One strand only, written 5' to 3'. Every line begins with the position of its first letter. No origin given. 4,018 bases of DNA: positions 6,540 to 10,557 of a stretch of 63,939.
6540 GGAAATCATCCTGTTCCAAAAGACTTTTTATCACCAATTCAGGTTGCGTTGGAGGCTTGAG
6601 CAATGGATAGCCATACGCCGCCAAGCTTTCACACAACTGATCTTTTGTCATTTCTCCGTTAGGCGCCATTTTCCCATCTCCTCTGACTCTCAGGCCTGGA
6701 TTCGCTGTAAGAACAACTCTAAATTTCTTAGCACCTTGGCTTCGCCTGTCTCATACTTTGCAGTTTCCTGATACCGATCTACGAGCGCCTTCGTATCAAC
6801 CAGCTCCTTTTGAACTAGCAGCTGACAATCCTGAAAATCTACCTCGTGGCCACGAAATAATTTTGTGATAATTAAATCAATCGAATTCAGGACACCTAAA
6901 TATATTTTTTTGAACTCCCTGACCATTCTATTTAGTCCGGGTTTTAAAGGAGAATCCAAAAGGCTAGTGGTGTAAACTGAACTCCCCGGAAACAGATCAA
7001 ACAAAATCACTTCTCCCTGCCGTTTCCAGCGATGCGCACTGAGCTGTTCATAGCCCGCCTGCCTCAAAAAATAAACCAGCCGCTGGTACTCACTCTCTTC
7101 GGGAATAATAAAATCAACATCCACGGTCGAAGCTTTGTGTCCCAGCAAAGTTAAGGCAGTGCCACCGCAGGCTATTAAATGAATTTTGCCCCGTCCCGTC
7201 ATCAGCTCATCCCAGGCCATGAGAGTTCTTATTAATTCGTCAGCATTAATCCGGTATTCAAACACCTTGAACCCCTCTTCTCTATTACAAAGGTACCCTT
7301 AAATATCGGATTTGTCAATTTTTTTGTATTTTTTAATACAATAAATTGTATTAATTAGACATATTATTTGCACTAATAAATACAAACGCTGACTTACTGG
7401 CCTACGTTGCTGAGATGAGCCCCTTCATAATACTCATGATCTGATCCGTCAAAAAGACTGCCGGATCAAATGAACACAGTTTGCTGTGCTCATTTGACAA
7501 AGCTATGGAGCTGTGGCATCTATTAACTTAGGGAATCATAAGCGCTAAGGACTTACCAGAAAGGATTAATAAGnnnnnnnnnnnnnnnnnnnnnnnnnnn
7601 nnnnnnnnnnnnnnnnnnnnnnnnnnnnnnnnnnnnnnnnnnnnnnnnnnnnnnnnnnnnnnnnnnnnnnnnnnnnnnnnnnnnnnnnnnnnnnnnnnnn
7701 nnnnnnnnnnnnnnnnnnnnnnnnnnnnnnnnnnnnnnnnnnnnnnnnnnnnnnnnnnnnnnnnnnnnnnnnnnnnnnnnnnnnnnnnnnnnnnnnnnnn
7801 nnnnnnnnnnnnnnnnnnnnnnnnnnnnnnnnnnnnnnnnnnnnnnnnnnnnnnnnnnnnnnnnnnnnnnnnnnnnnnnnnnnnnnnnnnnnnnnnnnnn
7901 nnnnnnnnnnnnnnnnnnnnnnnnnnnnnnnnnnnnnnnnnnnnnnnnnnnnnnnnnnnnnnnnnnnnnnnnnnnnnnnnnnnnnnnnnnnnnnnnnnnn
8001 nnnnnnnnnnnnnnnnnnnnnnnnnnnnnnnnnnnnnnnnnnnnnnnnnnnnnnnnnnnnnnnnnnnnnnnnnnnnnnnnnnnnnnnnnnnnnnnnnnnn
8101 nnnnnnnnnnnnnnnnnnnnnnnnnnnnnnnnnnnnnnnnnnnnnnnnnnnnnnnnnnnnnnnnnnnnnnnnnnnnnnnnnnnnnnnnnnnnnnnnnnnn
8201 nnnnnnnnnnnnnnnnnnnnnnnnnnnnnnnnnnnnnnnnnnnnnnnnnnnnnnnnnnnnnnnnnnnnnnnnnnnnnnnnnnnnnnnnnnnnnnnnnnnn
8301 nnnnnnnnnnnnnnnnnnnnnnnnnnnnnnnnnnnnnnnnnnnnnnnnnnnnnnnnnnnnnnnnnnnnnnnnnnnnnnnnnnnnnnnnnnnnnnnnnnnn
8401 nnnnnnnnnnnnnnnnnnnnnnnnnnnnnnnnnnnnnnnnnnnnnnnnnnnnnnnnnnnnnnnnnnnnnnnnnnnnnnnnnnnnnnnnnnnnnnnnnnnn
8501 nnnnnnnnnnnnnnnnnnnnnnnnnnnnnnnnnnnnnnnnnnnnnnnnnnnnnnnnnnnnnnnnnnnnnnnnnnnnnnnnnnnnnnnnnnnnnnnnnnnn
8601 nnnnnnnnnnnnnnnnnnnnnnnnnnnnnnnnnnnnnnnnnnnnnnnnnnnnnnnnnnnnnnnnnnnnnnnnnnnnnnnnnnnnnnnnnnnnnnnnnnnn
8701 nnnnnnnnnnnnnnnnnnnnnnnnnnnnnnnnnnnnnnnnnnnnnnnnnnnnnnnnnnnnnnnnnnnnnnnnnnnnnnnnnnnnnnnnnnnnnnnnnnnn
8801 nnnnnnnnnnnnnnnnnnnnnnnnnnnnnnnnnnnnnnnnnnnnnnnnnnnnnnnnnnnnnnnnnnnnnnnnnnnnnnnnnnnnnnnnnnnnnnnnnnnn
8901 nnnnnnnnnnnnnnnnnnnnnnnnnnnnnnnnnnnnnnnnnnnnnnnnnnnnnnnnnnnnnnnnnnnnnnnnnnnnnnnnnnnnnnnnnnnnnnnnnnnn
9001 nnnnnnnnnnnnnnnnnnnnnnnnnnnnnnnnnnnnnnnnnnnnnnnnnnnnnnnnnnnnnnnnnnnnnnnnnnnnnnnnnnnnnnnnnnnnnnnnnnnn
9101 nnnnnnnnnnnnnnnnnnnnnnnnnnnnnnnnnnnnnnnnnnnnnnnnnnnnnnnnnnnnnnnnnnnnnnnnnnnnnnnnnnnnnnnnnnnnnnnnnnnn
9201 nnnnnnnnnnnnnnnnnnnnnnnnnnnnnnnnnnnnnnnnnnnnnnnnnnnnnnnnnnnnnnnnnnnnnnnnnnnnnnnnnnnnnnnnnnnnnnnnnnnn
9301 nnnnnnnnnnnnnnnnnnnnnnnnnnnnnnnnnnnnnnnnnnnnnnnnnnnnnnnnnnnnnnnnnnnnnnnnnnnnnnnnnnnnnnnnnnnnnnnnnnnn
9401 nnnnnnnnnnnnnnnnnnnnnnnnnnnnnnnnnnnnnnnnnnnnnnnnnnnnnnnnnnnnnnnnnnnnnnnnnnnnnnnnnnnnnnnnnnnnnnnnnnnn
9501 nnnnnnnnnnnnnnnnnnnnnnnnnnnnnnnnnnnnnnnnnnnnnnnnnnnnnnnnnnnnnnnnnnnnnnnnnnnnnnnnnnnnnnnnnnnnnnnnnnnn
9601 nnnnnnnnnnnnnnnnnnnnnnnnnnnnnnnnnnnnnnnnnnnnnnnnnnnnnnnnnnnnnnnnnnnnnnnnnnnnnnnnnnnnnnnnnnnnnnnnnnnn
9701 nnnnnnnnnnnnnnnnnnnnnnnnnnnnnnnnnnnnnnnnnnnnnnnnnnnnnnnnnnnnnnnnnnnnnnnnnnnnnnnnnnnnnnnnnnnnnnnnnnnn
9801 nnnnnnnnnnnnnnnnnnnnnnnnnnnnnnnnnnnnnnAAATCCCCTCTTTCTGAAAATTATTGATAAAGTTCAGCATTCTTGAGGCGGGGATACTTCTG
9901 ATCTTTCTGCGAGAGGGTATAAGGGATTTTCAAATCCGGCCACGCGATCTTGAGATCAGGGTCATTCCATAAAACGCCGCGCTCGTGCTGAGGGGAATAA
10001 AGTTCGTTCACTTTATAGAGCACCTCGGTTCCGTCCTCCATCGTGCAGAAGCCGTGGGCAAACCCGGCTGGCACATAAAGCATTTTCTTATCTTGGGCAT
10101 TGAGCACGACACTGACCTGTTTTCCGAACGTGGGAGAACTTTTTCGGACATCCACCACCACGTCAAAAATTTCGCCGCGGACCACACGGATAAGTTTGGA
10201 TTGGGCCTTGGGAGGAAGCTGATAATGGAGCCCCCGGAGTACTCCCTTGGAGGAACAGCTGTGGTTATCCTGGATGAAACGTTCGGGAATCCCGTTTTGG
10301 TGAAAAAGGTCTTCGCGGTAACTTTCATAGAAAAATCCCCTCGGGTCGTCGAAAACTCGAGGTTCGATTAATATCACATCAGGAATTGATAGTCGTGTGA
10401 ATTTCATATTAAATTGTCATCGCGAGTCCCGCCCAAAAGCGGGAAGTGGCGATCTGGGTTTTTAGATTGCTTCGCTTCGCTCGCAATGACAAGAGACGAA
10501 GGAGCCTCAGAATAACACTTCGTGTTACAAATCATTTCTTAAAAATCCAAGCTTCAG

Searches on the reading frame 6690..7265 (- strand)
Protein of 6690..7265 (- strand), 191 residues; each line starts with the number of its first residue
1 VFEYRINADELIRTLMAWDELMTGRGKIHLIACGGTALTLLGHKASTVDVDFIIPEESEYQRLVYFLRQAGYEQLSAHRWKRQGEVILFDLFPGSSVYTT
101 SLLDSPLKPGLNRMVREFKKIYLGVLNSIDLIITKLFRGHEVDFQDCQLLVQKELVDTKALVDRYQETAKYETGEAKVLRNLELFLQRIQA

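Call 71: search_protein_families(library=pfam, proteins=[window:6690-7265:-], max_evalue=0.00001)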
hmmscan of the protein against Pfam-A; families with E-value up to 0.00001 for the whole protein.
window:6690-7265:- (191 aa): 1 family
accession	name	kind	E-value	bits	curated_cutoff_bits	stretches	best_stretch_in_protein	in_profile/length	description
PF19502.5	DUF6036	-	5.8e-08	33.2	23.6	1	19-183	11-153/164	Nucleotidyltransferase of unknown function (DUF6036)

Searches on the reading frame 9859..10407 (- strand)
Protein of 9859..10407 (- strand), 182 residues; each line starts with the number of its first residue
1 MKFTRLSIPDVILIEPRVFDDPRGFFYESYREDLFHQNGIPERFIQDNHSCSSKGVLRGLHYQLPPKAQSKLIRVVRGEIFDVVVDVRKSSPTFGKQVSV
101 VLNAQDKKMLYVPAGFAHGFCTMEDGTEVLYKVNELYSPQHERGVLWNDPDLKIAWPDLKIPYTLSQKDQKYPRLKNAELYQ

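Call 71: search_protein_families(library=pfam, proteins=[window:9859-10407:-], max_evalue=0.00001)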
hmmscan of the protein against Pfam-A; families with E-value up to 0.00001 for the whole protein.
window:9859-10407:- (182 aa): 1 family
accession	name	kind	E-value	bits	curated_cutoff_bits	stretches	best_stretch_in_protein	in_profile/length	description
PF00908.23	dTDP_sugar_isom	-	4.1e-73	245.1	27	1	6-176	2-167/168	dTDP-4-dehydrorhamnose 3,5-epimerase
